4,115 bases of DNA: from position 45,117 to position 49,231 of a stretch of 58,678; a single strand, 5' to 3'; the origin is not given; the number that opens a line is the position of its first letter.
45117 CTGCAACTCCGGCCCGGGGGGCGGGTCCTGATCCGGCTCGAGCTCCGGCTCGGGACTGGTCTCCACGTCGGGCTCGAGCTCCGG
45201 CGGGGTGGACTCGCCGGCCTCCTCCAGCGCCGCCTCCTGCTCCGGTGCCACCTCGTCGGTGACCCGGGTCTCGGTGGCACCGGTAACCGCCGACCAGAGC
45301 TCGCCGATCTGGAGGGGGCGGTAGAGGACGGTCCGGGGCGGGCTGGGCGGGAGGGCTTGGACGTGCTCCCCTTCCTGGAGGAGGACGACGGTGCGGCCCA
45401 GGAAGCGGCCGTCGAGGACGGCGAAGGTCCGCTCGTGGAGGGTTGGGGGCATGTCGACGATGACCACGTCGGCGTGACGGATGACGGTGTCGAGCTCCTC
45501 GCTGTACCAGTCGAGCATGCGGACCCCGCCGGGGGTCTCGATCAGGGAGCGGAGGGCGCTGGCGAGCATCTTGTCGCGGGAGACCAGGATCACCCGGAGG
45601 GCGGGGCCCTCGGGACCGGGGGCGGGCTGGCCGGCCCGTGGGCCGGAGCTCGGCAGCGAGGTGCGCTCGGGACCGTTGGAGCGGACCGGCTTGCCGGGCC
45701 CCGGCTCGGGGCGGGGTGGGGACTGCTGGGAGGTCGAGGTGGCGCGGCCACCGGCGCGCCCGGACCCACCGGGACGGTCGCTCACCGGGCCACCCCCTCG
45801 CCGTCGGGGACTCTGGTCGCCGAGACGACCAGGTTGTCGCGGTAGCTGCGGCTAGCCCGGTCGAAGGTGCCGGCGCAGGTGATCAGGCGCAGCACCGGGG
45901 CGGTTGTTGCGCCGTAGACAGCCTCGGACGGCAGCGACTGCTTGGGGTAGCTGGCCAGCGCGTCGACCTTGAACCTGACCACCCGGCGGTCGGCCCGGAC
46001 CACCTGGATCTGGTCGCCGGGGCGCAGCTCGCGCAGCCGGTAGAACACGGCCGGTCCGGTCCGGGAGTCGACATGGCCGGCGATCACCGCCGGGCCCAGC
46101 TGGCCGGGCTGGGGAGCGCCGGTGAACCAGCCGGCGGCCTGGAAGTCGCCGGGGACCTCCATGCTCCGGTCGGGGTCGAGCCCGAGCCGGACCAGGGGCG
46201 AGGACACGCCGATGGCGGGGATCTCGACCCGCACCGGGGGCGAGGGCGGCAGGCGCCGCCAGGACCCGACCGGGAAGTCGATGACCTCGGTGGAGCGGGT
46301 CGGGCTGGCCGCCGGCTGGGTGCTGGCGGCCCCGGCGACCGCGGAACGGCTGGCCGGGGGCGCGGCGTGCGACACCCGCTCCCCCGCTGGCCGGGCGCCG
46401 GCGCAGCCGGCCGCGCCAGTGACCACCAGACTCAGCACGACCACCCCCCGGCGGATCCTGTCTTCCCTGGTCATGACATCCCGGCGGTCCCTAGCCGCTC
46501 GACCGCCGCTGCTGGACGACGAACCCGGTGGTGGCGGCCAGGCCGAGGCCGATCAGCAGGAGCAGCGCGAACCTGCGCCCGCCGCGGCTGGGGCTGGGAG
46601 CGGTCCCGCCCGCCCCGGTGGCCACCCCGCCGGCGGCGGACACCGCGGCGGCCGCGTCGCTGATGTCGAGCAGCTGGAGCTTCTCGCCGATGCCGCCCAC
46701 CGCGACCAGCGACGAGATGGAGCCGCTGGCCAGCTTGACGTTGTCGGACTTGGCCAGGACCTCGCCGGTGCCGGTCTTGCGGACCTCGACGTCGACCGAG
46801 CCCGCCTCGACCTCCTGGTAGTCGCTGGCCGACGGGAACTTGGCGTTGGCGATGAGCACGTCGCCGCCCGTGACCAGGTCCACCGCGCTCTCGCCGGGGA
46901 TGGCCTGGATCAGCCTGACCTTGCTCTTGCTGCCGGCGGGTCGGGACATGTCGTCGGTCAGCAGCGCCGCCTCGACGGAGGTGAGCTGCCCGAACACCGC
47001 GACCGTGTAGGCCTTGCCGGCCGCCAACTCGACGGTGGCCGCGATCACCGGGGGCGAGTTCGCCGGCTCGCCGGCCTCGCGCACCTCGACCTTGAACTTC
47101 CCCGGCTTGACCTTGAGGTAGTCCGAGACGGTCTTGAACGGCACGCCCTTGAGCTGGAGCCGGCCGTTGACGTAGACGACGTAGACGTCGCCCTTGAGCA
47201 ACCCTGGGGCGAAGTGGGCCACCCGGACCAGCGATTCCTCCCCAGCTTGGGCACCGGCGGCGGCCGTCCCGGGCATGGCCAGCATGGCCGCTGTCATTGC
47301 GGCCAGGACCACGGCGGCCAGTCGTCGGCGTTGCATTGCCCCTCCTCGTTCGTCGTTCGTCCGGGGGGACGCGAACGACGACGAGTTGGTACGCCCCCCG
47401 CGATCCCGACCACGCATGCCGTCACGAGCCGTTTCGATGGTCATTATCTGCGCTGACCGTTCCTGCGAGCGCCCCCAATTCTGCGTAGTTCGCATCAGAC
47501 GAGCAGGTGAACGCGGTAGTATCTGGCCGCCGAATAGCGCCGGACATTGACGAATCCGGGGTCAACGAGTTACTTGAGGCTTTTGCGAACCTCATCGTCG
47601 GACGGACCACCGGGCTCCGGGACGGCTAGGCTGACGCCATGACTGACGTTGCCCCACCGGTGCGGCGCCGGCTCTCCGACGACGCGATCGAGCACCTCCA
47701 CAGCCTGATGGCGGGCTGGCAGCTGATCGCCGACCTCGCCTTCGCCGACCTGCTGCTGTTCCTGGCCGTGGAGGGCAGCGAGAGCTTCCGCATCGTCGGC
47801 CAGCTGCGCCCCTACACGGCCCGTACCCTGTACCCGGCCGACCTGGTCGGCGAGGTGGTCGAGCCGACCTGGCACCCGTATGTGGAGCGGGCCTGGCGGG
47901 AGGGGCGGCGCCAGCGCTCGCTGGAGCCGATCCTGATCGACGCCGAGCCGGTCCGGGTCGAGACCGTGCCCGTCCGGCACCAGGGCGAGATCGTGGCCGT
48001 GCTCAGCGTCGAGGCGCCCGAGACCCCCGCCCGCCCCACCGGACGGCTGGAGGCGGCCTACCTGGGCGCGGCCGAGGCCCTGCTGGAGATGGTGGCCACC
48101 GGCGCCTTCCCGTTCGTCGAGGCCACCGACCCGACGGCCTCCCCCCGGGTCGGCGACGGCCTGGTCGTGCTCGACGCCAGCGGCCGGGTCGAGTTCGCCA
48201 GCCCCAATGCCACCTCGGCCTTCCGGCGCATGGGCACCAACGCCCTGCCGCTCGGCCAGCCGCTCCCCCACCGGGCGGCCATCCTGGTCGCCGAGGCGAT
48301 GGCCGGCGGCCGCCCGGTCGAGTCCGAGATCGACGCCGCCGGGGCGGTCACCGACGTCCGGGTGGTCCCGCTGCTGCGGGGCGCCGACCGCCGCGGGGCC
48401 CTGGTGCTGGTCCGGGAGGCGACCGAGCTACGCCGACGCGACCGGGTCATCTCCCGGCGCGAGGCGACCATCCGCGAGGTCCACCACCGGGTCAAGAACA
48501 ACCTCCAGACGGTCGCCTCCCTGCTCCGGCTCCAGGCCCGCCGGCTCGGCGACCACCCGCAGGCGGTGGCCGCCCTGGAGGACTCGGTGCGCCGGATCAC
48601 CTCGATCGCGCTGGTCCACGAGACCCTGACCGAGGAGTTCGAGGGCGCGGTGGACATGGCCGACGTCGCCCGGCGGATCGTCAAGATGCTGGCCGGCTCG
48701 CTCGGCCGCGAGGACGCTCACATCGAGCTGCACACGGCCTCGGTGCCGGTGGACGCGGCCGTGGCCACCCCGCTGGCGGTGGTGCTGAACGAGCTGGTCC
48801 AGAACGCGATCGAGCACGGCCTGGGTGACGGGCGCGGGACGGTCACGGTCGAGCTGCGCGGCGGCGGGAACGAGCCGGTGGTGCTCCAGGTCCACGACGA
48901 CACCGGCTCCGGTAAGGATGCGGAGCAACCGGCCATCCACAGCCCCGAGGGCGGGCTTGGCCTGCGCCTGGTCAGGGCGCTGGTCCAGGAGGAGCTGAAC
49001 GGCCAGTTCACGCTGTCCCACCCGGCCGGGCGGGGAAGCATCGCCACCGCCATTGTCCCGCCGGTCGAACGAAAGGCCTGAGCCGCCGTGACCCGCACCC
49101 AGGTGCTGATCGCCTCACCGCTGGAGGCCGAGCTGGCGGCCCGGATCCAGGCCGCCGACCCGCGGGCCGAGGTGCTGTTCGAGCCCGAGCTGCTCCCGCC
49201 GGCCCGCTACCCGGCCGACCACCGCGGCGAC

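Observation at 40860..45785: Giant chimeric envelope protein: pseudo-receiver + charged helix of about 550 aa + GT-C-like polytopic core + LGFP-like ectodomain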

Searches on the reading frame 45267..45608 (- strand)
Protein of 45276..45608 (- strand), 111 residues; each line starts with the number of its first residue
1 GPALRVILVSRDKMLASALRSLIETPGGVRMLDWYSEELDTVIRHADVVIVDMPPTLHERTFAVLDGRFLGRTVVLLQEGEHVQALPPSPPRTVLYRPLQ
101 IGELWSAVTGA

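Call 30: search_solved_structures(query=A2, max_evalue=10, show_alignments=3)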
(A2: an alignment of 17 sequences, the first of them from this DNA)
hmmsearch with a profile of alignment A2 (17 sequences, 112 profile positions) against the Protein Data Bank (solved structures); distinct sequences matched with E-value up to 10: 10.
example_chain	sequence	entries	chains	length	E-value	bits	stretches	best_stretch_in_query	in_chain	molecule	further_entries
6zu5_LE0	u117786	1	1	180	0.027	17.6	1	60-89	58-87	eL6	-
6z0p_A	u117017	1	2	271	0.076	16.1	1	36-83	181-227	BceF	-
3cio_A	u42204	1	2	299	0.25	14.5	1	23-72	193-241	Tyrosine-protein kinase etk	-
5kh0_A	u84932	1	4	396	0.48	13.6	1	46-93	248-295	Small GTP-binding protein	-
6zj3_LU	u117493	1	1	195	0.72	13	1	60-91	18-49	Ribosomal protein eL6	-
9ogb_C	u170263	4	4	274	0.74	13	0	7-35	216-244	Ankyrin repeat and SOCS box protein 8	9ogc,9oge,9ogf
9ogd_B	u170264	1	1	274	0.82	12.8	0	7-35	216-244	Ankyrin repeat and SOCS box protein 8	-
3by9_A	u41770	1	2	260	1.1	12.5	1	6-71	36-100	Sensor protein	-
4yn8_A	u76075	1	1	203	1.2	12.3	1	2-51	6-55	Response regulator ChrA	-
3eqz_A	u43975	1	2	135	1.3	12.2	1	2-51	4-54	Response regulator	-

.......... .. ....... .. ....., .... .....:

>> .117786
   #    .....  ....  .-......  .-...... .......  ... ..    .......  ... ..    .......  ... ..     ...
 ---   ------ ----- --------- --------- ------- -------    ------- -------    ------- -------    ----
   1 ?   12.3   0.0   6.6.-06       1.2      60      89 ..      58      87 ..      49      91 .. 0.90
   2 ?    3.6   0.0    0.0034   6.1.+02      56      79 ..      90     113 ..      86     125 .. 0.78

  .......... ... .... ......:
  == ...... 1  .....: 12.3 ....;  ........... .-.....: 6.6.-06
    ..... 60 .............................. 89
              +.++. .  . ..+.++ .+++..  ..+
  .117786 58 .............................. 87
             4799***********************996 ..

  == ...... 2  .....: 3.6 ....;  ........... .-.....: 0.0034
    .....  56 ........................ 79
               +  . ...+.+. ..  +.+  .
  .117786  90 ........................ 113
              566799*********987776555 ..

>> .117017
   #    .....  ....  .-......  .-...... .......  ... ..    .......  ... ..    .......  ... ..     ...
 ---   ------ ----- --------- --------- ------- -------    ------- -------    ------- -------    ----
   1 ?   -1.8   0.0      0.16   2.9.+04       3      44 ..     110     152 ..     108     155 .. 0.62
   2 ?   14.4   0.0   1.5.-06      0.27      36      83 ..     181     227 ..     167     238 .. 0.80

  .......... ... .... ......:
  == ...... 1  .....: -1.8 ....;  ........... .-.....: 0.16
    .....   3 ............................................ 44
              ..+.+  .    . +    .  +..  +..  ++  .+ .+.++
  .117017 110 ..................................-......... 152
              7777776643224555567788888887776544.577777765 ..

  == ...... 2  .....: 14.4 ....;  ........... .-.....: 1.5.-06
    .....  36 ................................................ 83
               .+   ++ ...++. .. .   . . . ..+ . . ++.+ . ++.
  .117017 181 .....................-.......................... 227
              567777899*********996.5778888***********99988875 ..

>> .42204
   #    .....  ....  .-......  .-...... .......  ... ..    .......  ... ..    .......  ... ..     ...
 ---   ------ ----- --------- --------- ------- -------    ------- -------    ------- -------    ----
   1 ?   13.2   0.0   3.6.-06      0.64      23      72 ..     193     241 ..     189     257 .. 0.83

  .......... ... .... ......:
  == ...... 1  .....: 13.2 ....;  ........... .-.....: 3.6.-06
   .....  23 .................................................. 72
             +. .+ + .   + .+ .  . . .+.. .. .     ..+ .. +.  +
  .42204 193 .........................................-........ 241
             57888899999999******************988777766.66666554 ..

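Call 53: find_homologous_proteins(query=window:45276-45608:-, max_evalue=0.01)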
Query window:45276-45608:- (111 aa): 21 proteins with E <= 0.01 among 48 candidates.
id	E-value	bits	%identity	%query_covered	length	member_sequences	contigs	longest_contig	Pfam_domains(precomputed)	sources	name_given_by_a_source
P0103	2.5e-55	203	85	99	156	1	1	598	-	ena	-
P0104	9.9e-55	201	87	97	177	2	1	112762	-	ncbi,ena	-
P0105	3.7e-53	196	82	99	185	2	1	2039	-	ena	-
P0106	4.3e-48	180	80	89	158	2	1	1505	-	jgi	jgi:hypothetical protein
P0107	1.3e-47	178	84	88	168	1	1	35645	-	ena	-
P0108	8.9e-45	169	81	88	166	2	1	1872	-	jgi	jgi:hypothetical protein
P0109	1.7e-44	168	80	87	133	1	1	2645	-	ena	-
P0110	2.2e-42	161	80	86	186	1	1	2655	-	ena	-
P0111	1.5e-41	159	80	84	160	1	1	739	-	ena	-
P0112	2.0e-41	158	65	100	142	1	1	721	-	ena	-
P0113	1.8e-40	155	72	93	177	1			-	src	-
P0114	1.9e-40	155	72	93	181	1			-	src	-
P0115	3.0e-37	145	88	68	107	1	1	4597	-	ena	-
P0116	5.8e-37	144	82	74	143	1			-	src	-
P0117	1.1e-36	143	79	74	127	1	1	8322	-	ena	-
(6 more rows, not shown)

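Call 87: search_solved_structures(query=A6, max_evalue=10, show_alignments=2)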
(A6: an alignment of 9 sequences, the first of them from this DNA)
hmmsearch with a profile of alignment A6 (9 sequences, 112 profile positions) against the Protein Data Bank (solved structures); distinct sequences matched with E-value up to 10: 9.
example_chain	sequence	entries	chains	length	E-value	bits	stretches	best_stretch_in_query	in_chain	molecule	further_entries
4uhj_A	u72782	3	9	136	0.013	18.7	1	3-83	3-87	TRANSCRIPTIONAL REGULATORY PROTEIN CPXR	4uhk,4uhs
3kcn_A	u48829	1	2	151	0.037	17.2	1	2-109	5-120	Adenylate cyclase homolog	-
2qbu_A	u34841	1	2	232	0.15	15.3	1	12-77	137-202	Precorrin-2 methyltransferase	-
5uic_A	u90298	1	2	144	0.22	14.7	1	2-108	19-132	Two-component response regulator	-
3n53_A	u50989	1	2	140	0.27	14.4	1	15-106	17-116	Response regulator receiver modulated diguanylate cyclase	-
4yn8_A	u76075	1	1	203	0.29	14.3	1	2-52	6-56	Response regulator ChrA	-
4q7e_A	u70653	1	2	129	0.95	12.7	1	3-52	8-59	Response regulator of a two component regulatory system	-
3eqz_A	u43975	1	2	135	1.1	12.5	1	3-52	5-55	Response regulator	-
3by9_A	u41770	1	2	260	1.3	12.2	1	6-70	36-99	Sensor protein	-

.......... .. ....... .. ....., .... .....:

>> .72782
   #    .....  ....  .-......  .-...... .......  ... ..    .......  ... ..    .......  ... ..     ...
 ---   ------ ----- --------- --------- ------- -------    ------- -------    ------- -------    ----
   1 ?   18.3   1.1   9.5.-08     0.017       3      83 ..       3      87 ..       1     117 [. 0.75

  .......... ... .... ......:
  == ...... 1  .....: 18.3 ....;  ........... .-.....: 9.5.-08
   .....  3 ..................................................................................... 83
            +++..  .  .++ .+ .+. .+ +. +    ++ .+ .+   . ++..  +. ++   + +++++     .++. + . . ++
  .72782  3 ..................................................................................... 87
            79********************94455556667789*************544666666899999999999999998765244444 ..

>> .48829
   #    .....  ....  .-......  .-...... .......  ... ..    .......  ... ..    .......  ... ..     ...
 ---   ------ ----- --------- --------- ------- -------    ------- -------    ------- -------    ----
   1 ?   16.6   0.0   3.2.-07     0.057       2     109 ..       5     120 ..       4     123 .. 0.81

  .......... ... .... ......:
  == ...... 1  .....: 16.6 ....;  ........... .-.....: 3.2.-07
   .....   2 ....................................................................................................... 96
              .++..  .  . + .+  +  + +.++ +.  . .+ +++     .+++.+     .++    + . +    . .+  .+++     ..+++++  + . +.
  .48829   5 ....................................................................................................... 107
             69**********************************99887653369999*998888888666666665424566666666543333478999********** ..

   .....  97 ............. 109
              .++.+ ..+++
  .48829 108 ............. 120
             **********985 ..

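Call 97: find_homologous_proteins(query=A6, max_evalue=0.001)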
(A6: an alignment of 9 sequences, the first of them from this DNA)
Query A6 (9 sequences) (112 aa, profile of the alignment): 31 proteins with E <= 0.001 among 8000 candidates.
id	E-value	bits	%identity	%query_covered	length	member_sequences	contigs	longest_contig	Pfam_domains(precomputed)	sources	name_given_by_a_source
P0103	6.7e-49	182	85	96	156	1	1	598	-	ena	-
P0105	1.1e-46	175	82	96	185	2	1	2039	-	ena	-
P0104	2.3e-46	174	87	95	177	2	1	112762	-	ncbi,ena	-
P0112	3.6e-45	170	65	97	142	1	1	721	-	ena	-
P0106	3.8e-42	161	80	88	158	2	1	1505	-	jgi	jgi:hypothetical protein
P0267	1.2e-41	159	33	89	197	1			-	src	-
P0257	6.3e-40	153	87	89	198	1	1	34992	-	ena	-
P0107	1.1e-39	153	84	88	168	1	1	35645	-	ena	-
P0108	2.4e-38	148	81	85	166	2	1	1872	-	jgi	jgi:hypothetical protein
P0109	1.7e-37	146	80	87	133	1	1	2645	-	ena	-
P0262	7.7e-37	143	64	90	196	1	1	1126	PF00196.26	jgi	jgi:DNA-binding CsgD family transcriptional regulator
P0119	5.9e-36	141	64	96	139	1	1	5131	-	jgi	jgi:hypothetical protein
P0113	8.2e-36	140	72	93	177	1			-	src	-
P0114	8.6e-36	140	72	93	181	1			-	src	-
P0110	1.5e-35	139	81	83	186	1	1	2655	-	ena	-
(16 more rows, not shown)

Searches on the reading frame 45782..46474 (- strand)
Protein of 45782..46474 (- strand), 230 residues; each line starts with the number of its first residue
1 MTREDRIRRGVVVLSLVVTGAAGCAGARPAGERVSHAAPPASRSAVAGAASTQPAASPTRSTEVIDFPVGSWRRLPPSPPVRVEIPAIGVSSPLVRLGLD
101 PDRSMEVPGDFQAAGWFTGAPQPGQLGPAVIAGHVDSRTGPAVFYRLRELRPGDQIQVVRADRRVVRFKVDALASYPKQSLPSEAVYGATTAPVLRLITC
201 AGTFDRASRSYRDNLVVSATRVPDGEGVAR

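Call 6: search_protein_families(library=pfam, proteins=[window:45782-46474:-], max_evalue=0.1)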
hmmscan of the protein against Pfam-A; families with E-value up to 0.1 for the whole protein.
window:45782-46474:- (230 aa): 1 family
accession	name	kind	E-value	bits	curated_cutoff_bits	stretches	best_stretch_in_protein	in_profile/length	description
PF04203.18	Sortase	-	1.8e-23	83.1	26.6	1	83-222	1-125/125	Sortase domain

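Call 8: search_protein_families(library=ncbifam, proteins=[window:45782-46474:-], max_evalue=1)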
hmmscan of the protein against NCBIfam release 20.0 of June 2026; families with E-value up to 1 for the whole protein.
window:45782-46474:- (230 aa): 7 families
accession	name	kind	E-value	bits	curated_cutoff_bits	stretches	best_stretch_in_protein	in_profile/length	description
NF033748.1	class_F_sortase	subfamily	6.8e-58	194.7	166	1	74-221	5-154/155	class F sortase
TIGR03784.1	marine_sortase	equivalog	7e-08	32.3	158.25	1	113-218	77-173/174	class GN sortase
NF033747.1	class_E_sortase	subfamily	1.5e-06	28.2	160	1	112-209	98-198/211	class E sortase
TIGR01076.1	sortase_fam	subfamily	0.00016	21.5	39.35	1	82-201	2-112/136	sortase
NF058671.1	sortase_SrtD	exception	0.0018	18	140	1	112-200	89-168/187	class D sortase, LPxTATN-specific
NF033746.1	class_D_sortase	subfamily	0.0083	16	165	1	113-200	36-114/135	class D sortase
TIGR01348.1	PDHac_trf_long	equivalog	0.12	10.8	552.1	1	5-62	217-280/587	dihydrolipoyllysine-residue acetyltransferase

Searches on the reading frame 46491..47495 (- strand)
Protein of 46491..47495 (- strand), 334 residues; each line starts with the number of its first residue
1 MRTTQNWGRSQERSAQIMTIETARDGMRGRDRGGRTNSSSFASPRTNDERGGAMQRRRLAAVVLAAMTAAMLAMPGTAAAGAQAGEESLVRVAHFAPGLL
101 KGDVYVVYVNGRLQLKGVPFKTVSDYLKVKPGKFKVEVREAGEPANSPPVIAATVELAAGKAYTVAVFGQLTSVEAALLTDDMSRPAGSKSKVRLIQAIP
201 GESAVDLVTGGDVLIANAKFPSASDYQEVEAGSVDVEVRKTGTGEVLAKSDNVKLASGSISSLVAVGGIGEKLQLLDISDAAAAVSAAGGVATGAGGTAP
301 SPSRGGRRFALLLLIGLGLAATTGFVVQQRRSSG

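Call 6: search_protein_families(library=pfam, proteins=[window:46491-47495:-], max_evalue=0.1)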
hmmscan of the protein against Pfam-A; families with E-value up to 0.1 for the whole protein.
window:46491-47495:- (334 aa): 1 family
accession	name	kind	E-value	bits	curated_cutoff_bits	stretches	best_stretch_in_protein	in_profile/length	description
PF14344.12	DUF4397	-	5.6e-39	133.8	30.6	2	88-207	1-118/119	Domain of unknown function (DUF4397)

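Call 8: search_protein_families(library=ncbifam, proteins=[window:46491-47495:-], max_evalue=1)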
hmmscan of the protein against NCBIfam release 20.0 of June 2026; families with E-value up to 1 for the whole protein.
window:46491-47495:- (334 aa): 1 family
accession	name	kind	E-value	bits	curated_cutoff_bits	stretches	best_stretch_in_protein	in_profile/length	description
NF058571.1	GVDTG_CTERM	domain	0.002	18.4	29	1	289-331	4-44/44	GVDTG sorting domain-containing protein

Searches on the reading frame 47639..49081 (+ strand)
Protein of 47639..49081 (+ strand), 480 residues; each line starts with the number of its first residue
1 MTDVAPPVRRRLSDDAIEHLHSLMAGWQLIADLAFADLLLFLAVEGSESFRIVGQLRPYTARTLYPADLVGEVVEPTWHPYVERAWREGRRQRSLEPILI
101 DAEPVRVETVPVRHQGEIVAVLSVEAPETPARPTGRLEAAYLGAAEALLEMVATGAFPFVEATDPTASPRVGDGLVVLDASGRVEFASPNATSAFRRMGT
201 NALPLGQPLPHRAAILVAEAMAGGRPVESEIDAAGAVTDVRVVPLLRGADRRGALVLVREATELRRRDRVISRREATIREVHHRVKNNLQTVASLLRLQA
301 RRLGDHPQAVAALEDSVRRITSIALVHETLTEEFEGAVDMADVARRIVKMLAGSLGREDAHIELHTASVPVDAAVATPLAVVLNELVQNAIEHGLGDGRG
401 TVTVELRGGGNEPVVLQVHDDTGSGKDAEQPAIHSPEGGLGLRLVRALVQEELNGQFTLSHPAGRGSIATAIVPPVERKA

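Call 44: search_protein_families(library=pfam, proteins=[window:47639-49081:+], max_evalue=0.001)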
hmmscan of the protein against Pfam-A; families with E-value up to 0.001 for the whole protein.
window:47639-49081:+ (480 aa): 6 families
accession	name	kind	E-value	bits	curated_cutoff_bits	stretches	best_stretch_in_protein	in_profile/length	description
PF12282.15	GAF_PdtaS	-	1.3e-35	122.8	23.7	1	11-144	10-144/145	Histidine kinase PdtaS, GAF domain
PF07568.18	HisKA_2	-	4e-21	75.3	22.3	1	280-352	1-73/76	Histidine kinase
PF02518.31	HATPase_c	-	2.2e-11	44.6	26.4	1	376-474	3-108/111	Histidine kinase-, DNA gyrase B-, and HSP90-like ATPase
PF07536.20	HWE_HK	-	4.5e-10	40.6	22.8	1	280-353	1-71/83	HWE histidine kinase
PF13581.12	HATPase_c_2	-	4.3e-09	36.9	27.4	1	368-451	21-111/127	Histidine kinase-like ATPase domain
PF08448.16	PAS_4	-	4.4e-08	33.8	23.1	1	171-266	4-110/110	PAS fold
